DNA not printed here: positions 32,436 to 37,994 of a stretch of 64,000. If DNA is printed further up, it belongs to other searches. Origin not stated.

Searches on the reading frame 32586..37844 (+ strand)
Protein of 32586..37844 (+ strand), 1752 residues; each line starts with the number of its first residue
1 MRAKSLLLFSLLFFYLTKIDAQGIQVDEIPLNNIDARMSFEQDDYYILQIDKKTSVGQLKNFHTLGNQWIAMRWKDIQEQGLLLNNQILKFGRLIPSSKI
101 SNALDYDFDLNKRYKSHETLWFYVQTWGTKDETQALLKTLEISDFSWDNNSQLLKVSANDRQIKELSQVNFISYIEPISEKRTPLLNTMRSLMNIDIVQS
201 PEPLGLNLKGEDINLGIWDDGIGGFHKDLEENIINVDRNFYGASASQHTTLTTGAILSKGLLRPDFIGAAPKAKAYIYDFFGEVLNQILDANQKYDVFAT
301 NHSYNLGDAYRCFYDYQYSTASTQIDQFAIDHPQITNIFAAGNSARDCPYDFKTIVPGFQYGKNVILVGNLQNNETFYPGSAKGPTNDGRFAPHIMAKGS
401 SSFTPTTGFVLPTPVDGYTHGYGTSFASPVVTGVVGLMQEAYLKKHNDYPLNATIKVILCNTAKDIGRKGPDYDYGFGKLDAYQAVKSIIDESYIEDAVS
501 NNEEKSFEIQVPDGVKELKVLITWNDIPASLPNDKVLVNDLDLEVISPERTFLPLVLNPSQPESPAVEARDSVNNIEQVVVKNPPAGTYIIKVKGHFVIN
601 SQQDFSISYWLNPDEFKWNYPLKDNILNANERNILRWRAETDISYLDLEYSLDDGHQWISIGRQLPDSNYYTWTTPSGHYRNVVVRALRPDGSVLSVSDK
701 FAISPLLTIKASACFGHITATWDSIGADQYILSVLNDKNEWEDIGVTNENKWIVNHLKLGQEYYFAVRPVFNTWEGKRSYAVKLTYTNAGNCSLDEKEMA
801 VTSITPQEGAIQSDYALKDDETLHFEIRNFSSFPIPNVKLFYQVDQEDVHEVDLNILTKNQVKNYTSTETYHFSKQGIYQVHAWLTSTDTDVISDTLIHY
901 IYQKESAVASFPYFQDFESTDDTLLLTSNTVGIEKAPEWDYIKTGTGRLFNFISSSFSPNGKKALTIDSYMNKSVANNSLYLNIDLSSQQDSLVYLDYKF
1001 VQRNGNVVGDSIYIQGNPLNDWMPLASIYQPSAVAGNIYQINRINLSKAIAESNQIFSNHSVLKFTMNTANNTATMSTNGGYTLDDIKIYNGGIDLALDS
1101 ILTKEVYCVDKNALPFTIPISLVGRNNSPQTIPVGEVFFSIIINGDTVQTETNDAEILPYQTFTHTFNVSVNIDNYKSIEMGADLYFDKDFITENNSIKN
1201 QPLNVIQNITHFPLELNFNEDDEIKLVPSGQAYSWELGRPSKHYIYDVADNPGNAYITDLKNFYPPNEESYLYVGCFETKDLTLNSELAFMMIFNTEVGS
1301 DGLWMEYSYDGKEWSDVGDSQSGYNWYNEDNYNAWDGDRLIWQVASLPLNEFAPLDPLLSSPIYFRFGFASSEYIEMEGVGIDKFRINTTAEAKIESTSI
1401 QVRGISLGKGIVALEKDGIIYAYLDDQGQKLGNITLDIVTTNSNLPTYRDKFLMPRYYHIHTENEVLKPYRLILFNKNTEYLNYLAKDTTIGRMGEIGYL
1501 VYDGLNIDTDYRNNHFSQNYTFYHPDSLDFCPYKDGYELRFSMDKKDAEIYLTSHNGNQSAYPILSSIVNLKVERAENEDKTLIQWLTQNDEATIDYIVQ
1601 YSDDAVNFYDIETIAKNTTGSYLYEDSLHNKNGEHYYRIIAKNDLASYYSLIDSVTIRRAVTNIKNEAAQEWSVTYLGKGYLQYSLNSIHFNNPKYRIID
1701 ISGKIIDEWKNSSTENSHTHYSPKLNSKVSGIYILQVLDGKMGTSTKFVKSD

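Call 37: search_protein_families(library=pfam, proteins=[window:32586-37844:+])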
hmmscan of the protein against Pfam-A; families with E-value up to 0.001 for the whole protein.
window:32586-37844:+ (1752 aa): 2 families
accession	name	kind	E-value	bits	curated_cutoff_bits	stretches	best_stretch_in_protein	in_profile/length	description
PF00082.27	Peptidase_S8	-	8.4e-26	91.4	21.8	1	211-478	2-288/288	Subtilase family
PF18962.6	Por_Secre_tail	-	0.00023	21.8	27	0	1690-1749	18-74/75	Secretion system C-terminal sorting domain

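Call 63: search_protein_families(library=ncbifam, proteins=[window:32586-37844:+], max_evalue=0.01)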
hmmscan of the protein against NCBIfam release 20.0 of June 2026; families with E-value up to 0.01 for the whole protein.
window:32586-37844:+ (1752 aa): 3 families
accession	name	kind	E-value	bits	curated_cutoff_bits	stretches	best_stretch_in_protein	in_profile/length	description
TIGR03921.1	T7SS_mycosin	equivalog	9.1e-10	38.2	278.75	1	339-493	154-293/353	type VII secretion-associated serine protease mycosin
TIGR04183.1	Por_Secre_tail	domain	1.1e-06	28.6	23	1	1688-1750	15-71/72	T9SS type A sorting domain-containing protein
TIGR03895.1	protease_PatA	subfamily_domain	0.0033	16.2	421.05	1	413-509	151-248/606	PatA/PatG family cyanobactin maturation protease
